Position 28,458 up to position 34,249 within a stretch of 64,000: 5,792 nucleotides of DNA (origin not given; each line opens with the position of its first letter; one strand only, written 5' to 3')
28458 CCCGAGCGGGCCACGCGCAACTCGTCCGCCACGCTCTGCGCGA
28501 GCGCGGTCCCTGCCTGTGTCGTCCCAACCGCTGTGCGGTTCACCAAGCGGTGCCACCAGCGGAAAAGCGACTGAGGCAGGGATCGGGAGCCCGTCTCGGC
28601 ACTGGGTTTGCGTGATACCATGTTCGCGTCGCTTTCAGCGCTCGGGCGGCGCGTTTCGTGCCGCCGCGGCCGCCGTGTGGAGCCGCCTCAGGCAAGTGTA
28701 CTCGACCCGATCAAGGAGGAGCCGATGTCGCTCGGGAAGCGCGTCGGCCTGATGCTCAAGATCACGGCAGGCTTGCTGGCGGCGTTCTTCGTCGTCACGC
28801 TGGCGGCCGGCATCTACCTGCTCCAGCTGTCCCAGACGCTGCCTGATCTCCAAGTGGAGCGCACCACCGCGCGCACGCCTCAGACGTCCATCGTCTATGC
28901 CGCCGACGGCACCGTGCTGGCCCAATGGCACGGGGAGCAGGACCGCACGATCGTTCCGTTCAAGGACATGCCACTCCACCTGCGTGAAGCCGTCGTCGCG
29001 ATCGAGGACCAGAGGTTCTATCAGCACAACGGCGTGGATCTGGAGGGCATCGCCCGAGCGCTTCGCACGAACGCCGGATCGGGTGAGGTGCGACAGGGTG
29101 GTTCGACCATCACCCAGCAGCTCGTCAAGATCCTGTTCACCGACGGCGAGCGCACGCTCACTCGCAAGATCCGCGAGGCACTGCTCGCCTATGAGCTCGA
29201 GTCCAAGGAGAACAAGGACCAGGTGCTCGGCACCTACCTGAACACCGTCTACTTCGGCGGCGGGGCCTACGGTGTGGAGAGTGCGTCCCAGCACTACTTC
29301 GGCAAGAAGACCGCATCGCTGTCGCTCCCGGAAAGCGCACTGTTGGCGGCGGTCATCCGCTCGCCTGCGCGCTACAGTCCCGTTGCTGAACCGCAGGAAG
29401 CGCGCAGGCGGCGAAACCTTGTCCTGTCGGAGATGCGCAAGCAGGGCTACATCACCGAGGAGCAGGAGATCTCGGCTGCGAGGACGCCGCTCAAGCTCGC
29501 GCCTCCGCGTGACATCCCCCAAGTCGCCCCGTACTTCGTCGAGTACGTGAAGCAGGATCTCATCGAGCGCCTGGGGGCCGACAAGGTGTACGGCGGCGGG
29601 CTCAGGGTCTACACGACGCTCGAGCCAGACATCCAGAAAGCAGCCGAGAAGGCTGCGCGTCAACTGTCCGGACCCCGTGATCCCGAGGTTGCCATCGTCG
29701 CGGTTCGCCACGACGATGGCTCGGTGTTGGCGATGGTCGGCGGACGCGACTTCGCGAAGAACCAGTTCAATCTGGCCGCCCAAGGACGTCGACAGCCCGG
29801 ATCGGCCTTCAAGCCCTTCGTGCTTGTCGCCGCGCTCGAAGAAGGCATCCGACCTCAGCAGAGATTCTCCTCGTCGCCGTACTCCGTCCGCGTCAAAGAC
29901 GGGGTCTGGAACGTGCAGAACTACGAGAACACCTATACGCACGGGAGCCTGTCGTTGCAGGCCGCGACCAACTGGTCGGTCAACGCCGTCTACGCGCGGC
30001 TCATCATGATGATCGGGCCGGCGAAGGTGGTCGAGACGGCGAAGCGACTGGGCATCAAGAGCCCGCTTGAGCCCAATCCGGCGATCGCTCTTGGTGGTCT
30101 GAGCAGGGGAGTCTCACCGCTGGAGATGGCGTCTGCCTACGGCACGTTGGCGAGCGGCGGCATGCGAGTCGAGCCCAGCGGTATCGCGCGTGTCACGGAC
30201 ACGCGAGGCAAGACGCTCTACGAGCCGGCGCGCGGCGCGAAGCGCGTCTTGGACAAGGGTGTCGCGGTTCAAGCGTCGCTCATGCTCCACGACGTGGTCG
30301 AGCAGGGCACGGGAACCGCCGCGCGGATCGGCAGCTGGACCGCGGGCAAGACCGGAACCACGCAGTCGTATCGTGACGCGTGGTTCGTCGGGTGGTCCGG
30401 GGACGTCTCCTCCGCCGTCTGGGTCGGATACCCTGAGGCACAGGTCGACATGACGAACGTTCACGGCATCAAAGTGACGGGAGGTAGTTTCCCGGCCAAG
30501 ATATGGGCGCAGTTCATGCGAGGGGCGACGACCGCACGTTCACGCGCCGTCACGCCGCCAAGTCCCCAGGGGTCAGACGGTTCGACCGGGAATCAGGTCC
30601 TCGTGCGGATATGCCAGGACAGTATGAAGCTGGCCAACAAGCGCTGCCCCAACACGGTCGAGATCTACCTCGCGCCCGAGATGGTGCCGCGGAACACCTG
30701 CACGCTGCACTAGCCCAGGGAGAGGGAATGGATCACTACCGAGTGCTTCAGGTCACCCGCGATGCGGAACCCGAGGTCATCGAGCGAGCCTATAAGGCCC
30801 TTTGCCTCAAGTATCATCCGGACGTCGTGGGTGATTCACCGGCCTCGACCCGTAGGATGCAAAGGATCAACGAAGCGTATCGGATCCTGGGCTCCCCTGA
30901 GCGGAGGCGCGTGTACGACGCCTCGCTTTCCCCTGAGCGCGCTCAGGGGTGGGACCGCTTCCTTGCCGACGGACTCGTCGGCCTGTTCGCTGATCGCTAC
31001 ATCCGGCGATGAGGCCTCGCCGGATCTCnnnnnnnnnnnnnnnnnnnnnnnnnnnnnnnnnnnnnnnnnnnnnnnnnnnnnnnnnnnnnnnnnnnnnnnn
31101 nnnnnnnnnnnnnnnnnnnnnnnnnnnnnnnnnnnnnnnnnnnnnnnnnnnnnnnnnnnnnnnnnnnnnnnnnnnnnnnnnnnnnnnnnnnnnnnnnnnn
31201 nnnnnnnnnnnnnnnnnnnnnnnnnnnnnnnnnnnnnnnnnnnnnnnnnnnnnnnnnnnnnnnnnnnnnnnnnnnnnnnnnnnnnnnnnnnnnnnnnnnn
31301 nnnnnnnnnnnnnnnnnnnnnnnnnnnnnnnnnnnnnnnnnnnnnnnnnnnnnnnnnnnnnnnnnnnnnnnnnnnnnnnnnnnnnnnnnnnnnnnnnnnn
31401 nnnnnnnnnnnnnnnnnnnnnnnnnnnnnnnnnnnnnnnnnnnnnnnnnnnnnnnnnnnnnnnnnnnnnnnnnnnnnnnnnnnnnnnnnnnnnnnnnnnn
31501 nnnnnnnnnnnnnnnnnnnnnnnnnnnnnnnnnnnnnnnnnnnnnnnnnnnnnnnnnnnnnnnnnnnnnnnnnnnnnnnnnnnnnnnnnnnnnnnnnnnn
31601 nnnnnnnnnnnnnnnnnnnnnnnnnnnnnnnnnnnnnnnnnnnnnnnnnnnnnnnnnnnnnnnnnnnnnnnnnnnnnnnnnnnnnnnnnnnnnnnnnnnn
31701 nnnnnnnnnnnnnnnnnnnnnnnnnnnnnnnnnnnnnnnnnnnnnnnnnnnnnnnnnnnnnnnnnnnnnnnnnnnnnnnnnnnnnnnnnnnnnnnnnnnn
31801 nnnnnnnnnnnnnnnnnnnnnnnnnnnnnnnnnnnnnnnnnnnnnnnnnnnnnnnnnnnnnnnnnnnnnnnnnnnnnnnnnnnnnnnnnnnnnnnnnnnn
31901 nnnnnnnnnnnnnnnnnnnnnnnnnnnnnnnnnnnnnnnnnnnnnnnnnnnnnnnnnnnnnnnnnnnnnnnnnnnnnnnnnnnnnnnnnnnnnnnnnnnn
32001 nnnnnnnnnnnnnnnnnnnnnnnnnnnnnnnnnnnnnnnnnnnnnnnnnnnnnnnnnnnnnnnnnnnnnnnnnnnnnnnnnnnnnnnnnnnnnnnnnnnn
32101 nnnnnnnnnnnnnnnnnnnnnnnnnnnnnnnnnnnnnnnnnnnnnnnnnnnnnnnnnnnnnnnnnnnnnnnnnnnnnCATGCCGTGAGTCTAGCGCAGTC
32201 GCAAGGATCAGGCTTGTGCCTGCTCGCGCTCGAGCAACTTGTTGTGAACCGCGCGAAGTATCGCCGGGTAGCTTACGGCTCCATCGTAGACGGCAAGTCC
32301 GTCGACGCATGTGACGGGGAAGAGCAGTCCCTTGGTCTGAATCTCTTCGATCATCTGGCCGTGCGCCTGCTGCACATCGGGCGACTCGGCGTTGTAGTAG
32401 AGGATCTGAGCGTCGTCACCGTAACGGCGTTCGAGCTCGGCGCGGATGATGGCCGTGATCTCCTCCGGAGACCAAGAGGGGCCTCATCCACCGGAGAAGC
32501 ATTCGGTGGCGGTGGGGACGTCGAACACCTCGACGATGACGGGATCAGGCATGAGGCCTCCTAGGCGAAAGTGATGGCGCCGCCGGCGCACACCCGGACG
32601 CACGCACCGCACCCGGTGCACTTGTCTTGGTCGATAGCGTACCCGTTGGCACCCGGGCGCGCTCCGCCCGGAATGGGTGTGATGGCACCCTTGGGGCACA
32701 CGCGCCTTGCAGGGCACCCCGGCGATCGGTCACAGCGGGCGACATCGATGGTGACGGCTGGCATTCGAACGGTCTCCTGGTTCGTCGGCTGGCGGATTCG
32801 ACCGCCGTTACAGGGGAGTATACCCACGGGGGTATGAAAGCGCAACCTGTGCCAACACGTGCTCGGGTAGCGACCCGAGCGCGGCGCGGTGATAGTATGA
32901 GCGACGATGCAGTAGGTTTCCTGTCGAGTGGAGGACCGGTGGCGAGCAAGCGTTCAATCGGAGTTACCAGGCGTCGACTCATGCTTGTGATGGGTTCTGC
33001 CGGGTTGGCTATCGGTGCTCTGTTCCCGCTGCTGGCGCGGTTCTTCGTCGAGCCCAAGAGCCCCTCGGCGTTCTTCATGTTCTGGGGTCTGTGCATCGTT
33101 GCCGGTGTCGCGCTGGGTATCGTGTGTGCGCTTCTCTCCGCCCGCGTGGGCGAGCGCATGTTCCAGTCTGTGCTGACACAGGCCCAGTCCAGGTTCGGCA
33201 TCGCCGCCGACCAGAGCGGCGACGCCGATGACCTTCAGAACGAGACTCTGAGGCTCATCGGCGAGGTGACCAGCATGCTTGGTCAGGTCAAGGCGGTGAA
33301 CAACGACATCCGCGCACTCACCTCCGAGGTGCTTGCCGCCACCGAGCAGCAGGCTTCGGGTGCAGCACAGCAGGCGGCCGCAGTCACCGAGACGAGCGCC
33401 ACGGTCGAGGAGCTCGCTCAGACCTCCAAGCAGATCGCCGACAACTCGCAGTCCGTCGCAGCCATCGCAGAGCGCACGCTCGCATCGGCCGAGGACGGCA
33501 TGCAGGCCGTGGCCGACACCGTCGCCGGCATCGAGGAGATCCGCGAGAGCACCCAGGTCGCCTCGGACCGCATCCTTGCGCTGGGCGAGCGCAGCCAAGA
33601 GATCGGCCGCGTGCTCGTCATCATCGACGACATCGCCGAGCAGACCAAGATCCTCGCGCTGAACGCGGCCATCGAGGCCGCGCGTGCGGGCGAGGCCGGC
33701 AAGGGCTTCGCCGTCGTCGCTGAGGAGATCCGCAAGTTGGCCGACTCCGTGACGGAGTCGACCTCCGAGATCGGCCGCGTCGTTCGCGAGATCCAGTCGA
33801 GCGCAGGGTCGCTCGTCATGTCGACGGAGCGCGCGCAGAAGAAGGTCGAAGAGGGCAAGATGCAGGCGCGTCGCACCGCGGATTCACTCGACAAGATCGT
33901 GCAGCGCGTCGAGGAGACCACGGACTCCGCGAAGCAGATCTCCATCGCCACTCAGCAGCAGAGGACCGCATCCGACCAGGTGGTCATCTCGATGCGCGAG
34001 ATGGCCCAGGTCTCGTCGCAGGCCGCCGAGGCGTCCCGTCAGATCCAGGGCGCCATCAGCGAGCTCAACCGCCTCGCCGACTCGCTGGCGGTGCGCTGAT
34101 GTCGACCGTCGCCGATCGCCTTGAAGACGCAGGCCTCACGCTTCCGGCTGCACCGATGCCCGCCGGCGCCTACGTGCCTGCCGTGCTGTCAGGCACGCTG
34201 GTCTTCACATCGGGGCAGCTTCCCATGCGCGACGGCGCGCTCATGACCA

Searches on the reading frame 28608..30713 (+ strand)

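Call 41: search_protein_families(library=pfam, proteins=[window:28608-30713:+], max_evalue=0.0001)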
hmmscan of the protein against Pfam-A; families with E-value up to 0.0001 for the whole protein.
window:28608-30713:+ (701 aa): 2 families
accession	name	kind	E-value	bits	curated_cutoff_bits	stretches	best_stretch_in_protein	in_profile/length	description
PF00912.28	Transgly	-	8.3e-67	224.5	27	1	101-276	2-177/178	Transglycosylase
PF00905.27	Transpeptidase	-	1.2e-34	120.4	22.1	1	362-606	2-273/299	Penicillin binding protein transpeptidase domain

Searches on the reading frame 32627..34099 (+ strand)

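Call 41: search_protein_families(library=pfam, proteins=[window:32627-34099:+], max_evalue=0.0001)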
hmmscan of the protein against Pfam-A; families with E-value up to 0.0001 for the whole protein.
window:32627-34099:+ (490 aa): 1 family
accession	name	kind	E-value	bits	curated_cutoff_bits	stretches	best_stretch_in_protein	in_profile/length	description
PF00015.26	MCPsignal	-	2.1e-41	142.1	34.6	1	280-463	3-172/172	Methyl-accepting chemotaxis protein (MCP) signalling domain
